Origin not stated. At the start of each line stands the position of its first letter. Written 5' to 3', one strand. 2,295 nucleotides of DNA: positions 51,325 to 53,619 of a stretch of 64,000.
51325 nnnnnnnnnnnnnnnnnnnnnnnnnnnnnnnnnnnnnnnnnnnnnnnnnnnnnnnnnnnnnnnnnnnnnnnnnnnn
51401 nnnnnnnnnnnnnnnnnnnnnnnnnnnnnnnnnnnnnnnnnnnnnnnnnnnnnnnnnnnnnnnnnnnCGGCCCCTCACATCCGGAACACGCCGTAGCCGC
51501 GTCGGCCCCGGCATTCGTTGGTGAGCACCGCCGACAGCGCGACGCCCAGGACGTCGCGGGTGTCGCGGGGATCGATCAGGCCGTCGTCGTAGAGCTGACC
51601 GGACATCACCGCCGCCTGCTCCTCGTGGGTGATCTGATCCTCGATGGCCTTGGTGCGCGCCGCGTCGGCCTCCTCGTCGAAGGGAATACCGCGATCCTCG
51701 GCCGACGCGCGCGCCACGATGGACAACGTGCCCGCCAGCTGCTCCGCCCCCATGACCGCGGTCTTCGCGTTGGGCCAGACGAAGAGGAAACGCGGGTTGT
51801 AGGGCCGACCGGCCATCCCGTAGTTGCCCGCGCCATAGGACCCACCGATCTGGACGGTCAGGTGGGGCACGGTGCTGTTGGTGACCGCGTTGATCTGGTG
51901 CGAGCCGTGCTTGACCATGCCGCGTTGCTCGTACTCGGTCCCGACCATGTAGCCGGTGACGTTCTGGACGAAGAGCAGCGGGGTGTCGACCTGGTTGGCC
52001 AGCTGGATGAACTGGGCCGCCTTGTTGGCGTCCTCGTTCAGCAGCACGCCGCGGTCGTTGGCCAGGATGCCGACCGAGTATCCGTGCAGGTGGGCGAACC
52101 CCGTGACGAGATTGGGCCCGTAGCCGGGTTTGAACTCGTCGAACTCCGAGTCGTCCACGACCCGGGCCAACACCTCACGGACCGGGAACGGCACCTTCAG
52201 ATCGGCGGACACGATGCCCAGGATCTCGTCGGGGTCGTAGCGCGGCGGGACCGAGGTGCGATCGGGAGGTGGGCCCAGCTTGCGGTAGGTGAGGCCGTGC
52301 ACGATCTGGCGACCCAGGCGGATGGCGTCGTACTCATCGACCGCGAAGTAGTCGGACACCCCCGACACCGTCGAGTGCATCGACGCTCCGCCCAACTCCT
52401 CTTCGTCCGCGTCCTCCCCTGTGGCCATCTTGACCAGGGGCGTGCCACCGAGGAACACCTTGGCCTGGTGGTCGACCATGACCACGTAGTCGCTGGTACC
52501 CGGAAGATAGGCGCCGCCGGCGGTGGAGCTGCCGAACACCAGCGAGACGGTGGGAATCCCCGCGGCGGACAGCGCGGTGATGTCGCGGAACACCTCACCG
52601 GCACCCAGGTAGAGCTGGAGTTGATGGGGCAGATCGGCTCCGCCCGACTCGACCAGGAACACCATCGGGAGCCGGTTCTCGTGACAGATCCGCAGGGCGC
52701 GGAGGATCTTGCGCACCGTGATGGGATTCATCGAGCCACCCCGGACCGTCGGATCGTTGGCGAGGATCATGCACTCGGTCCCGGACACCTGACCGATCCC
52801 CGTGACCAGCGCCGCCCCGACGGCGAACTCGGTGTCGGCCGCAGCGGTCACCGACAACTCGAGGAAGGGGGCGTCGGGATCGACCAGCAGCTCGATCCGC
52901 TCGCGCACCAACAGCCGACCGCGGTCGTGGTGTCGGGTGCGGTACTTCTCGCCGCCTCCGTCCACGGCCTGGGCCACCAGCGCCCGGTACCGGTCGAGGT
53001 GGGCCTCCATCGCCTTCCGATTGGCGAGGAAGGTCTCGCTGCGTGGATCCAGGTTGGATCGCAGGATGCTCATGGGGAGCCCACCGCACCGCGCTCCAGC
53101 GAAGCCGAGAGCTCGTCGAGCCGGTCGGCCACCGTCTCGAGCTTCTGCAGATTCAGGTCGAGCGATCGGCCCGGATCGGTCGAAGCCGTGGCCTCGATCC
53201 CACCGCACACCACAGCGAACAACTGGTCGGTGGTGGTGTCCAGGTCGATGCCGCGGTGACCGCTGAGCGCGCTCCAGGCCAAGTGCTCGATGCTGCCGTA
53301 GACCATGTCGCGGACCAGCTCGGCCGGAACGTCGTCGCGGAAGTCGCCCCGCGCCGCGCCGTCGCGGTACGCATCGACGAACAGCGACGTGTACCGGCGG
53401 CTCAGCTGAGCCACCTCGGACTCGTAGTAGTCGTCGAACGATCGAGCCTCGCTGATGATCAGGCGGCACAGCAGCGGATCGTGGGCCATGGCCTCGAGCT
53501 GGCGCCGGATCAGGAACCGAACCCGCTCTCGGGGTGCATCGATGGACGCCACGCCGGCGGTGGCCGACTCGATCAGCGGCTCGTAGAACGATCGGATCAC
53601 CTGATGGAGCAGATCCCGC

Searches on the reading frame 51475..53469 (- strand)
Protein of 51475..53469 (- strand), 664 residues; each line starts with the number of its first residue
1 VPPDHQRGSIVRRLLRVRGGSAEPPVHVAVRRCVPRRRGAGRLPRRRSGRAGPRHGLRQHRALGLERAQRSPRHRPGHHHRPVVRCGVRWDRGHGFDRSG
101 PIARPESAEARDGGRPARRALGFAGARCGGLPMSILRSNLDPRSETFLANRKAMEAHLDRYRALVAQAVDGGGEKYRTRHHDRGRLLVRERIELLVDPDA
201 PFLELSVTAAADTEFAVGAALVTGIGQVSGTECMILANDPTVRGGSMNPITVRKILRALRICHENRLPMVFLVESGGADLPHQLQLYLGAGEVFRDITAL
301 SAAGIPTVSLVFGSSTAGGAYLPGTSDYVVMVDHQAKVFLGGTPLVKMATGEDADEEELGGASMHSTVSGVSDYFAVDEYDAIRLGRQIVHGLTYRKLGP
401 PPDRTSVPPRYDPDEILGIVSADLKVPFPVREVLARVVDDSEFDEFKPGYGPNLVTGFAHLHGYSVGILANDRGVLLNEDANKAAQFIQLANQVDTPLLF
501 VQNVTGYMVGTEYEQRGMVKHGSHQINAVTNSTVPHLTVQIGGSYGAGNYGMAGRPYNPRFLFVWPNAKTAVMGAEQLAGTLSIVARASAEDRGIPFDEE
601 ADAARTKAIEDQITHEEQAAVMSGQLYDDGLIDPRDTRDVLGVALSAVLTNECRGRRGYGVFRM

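Call 8: search_protein_families(library=pfam, proteins=[window:51475-53469:-], max_evalue=0.001)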
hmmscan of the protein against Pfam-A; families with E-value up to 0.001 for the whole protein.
window:51475-53469:- (664 aa): 2 families
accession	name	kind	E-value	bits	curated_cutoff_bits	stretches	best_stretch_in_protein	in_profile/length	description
PF01039.27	Carboxyl_trans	-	2e-128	429.6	22.3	1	180-652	2-482/493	Carboxyl transferase domain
PF03255.19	ACCA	-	4.2e-13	49.6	23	1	209-335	82-216/310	Acetyl co-enzyme A carboxylase carboxyltransferase-like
